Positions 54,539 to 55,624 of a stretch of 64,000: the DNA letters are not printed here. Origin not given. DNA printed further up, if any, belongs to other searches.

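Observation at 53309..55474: PurC::PurF single-ORF fusion, placing a 264-aa extension in front of an Ntn-amidotransferase that needs a free N-terminal Cys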

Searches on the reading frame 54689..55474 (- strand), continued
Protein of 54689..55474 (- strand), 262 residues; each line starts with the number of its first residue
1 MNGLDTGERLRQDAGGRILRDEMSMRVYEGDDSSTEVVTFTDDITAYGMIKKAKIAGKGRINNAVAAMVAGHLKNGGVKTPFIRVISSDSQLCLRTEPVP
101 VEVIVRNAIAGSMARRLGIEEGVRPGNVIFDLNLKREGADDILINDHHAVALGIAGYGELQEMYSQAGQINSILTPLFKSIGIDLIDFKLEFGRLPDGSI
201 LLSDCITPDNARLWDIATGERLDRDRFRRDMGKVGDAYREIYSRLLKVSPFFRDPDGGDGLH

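Call 66: find_homologous_proteins(query=A3, max_evalue=1e-20)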
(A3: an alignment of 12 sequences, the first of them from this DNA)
Query A3 (12 sequences) (243 aa, profile of the alignment): 8000 proteins with E <= 1e-20 among 8000 candidates; the best 120 are listed.
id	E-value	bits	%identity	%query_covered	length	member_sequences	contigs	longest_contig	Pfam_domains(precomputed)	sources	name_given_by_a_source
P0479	3.4e-123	428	55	95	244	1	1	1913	PF01259.25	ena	-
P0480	5.4e-123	427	54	95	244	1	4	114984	PF01259.25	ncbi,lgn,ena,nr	ncbi:MAG: phosphoribosylaminoimidazolesuccinocarboxamide synthase [Bacteroidales bacterium]|nr:phosp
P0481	5.4e-123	427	54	95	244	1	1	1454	PF01259.25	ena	-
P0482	6.4e-123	427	56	91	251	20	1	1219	PF01259.25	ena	-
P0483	8.9e-123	426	54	95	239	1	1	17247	PF01259.25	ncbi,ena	-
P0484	9.3e-123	426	53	95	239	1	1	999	PF01259.25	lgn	-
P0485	1.0e-122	426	55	95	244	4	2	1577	PF01259.25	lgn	-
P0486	2.7e-122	425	56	95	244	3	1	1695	PF01259.25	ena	-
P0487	2.7e-122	425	54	95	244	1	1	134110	PF01259.25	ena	-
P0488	4.3e-122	424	54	95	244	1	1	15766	PF01259.25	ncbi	ncbi:MAG: phosphoribosylaminoimidazolesuccinocarboxamide synthase [Candidatus Cryptobacteroides sp.]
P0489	4.9e-122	424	52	93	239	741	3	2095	PF01259.25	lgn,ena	-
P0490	5.2e-122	424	54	95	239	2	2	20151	PF01259.25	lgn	-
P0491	8.6e-122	423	53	95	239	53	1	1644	PF01259.25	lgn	-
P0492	9.7e-122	423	54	95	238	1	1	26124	PF01259.25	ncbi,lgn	-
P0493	1.1e-121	423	54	95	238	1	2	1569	PF01259.25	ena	-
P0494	1.3e-121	423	55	95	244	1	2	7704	PF01259.25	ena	-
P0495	1.5e-121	422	55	95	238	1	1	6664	PF01259.25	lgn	-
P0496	1.5e-121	422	53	95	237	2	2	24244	PF01259.25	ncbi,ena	-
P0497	1.6e-121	422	55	95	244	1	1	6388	PF01259.25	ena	-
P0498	2.0e-121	422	55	95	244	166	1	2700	PF01259.25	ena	-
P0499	2.6e-121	422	56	95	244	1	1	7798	PF01259.25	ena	-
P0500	2.8e-121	422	52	96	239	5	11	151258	PF01259.25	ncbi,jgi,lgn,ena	-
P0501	3.0e-121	421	57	93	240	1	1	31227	PF01259.25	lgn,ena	-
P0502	3.2e-121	421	52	93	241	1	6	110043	PF01259.25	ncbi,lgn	-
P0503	3.9e-121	421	54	95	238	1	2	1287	PF01259.25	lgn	-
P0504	4.2e-121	421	55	95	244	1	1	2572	PF01259.25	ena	-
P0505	4.2e-121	421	55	94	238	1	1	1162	PF01259.25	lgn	-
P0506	4.7e-121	421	55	95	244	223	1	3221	PF01259.25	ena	-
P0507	5.2e-121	421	52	93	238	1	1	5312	PF01259.25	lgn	-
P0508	5.3e-121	421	52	93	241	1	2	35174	PF01259.25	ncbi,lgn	-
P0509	6.0e-121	420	57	93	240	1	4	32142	PF01259.25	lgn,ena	-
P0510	7.6e-121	420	53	93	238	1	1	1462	PF01259.25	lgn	-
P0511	9.4e-121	420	57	93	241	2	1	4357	PF01259.25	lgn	-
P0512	9.4e-121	420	57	93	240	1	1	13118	PF01259.25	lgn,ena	-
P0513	1.2e-120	419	55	95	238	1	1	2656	PF01259.25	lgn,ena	-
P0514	1.5e-120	419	54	95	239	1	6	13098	PF01259.25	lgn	-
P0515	1.6e-120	419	52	93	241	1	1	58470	PF01259.25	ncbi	-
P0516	1.6e-120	419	56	93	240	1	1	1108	PF01259.25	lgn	-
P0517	1.8e-120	419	70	98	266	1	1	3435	PF01259.25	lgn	-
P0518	1.9e-120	419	53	95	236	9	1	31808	PF01259.25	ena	-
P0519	2.3e-120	419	55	95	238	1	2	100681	PF01259.25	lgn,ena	-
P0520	2.6e-120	418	52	95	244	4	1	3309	PF01259.25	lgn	-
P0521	2.6e-120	418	55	95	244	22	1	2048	PF01259.25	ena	-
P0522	3.4e-120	418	53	96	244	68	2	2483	PF01259.25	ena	-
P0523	3.7e-120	418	57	93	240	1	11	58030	PF01259.25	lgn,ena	-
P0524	3.8e-120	418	55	95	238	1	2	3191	PF01259.25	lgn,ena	-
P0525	3.9e-120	418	55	94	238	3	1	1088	PF01259.25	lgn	-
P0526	4.4e-120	418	54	95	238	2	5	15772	PF01259.25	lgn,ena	-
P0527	4.9e-120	417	52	93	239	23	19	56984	PF01259.25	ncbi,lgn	-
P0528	6.3e-120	417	55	95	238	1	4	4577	PF01259.25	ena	-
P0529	6.3e-120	417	55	95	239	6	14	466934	PF01259.25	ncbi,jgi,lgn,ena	jgi:hypothetical protein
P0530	7.1e-120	417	54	95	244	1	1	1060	PF01259.25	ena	-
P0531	8.1e-120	417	57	93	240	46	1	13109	PF01259.25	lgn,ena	-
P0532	1.1e-119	416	54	94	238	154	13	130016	PF01259.25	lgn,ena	-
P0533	1.1e-119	416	55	94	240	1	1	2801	PF01259.25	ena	-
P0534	2.1e-119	415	54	94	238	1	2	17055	PF01259.25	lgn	-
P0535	2.6e-119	415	56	95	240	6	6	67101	PF01259.25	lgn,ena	-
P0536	2.6e-119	415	51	95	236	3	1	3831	PF01259.25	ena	-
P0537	2.9e-119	415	54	94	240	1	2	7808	PF01259.25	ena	-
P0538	3.1e-119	415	54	94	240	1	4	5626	PF01259.25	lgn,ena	-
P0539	3.3e-119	415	55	95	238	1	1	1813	PF01259.25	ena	-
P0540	3.7e-119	415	55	95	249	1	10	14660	PF01259.25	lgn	-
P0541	3.9e-119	415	55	94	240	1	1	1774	PF01259.25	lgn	-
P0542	4.2e-119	414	54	94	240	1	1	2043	PF01259.25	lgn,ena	-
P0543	4.6e-119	414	56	94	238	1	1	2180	PF01259.25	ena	-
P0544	5.4e-119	414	54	94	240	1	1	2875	PF01259.25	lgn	-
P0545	5.6e-119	414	52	95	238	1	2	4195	PF01259.25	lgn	-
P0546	5.7e-119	414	52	95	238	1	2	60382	PF01259.25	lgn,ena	-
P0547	5.8e-119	414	51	94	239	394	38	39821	PF01259.25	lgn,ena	-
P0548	5.9e-119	414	52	95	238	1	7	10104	PF01259.25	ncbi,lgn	-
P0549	6.0e-119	414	52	95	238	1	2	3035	PF01259.25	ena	-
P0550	6.1e-119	414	54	95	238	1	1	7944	PF01259.25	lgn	-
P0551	6.1e-119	414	54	94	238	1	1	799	PF01259.25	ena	-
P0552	6.2e-119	414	52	95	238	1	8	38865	PF01259.25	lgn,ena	-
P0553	6.2e-119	414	52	94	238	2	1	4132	PF01259.25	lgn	-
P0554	6.5e-119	414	54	94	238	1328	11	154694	PF01259.25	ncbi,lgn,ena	-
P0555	6.5e-119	414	54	94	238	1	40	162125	PF01259.25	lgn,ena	-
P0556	7.0e-119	414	54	94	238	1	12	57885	PF01259.25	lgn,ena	-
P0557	7.2e-119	414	55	95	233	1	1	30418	PF01259.25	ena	-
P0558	7.3e-119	414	52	95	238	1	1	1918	PF01259.25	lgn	-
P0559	7.6e-119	414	52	94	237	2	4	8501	PF01259.25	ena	-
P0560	7.8e-119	414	54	94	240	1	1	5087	PF01259.25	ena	-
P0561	7.8e-119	414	54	94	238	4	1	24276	PF01259.25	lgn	-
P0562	8.0e-119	414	52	94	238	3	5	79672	PF01259.25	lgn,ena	-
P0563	8.8e-119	413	54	94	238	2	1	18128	PF01259.25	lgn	-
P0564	9.1e-119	413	54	94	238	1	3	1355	PF01259.25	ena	-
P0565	9.4e-119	413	54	94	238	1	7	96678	PF01259.25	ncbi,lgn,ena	-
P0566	9.4e-119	413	56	93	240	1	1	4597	PF01259.25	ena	-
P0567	9.6e-119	413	55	94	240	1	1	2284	PF01259.25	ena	-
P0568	1.0e-118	413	54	95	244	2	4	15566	PF01259.25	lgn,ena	-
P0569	1.0e-118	413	55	94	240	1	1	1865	PF01259.25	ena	-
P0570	1.1e-118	413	54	94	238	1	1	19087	PF01259.25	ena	-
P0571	1.2e-118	413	50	94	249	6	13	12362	PF01259.25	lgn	-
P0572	1.2e-118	413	54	94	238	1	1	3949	PF01259.25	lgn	-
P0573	1.2e-118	413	55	94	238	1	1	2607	PF01259.25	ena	-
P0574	1.4e-118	413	54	94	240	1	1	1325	PF01259.25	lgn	-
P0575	1.4e-118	413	52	95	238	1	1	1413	PF01259.25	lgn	-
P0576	1.5e-118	413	54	94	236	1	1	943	PF01259.25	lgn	-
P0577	1.8e-118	412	55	94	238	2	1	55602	PF01259.25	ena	-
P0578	2.0e-118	412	52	95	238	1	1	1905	PF01259.25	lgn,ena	-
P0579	2.0e-118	412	52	95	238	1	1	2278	PF01259.25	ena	-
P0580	2.0e-118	412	53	95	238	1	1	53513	PF01259.25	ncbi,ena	-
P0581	2.4e-118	412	54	94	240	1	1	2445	PF01259.25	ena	-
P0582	2.4e-118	412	54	94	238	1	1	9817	PF01259.25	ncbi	-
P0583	3.1e-118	412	54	94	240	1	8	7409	PF01259.25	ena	-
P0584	3.4e-118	411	55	94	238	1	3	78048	PF01259.25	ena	-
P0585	3.5e-118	411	55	94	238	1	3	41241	PF01259.25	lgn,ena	-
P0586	3.7e-118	411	54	95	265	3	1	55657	PF01259.25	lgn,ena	-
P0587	3.8e-118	411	55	94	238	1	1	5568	PF01259.25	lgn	-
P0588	3.8e-118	411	55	94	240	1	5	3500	PF01259.25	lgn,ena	-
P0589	3.8e-118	411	52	95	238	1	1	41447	PF01259.25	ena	-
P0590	4.0e-118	411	55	95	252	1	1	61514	PF01259.25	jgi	-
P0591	4.1e-118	411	54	95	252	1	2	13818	PF01259.25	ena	-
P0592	4.2e-118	411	54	94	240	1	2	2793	PF01259.25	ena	-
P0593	4.2e-118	411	55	94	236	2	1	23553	PF01259.25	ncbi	-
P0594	4.5e-118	411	55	95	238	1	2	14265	PF01259.25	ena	-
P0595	4.6e-118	411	55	94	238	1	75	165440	PF01259.25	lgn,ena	-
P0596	4.7e-118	411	55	94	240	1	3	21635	PF01259.25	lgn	-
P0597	4.8e-118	411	55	94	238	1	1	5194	PF01259.25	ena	-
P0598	4.9e-118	411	55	94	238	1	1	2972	PF01259.25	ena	-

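Call 67: find_encoding_contigs(protein=P0543, flank=5000, max_places=2)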
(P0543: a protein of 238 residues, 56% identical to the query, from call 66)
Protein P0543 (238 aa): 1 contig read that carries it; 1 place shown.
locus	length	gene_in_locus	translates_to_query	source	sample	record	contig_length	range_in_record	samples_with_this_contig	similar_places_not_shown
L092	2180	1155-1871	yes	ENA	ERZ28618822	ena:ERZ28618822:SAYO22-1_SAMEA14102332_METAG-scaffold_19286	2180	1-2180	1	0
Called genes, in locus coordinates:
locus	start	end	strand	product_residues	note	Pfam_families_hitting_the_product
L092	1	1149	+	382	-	?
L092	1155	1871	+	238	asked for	PF01259:SAICAR_synt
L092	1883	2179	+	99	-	?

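Call 68: find_encoding_contigs(protein=P0572, flank=5000, max_places=2)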
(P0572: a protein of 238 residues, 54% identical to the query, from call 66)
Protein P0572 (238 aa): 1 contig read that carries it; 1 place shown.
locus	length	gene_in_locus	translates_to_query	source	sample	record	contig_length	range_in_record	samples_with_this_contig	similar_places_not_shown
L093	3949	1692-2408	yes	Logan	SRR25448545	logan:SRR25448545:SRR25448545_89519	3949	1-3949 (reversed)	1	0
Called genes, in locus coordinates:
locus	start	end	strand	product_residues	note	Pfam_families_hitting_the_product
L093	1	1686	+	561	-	?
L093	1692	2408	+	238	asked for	PF01259:SAICAR_synt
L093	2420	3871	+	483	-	PF13230:GATase_4 (weak), PF13522:GATase_6, PF13537:GATase_7, PF00156:Pribosyltran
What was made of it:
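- Tried and rejected: Those contigs hold only the short purC (calls 67, 68).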
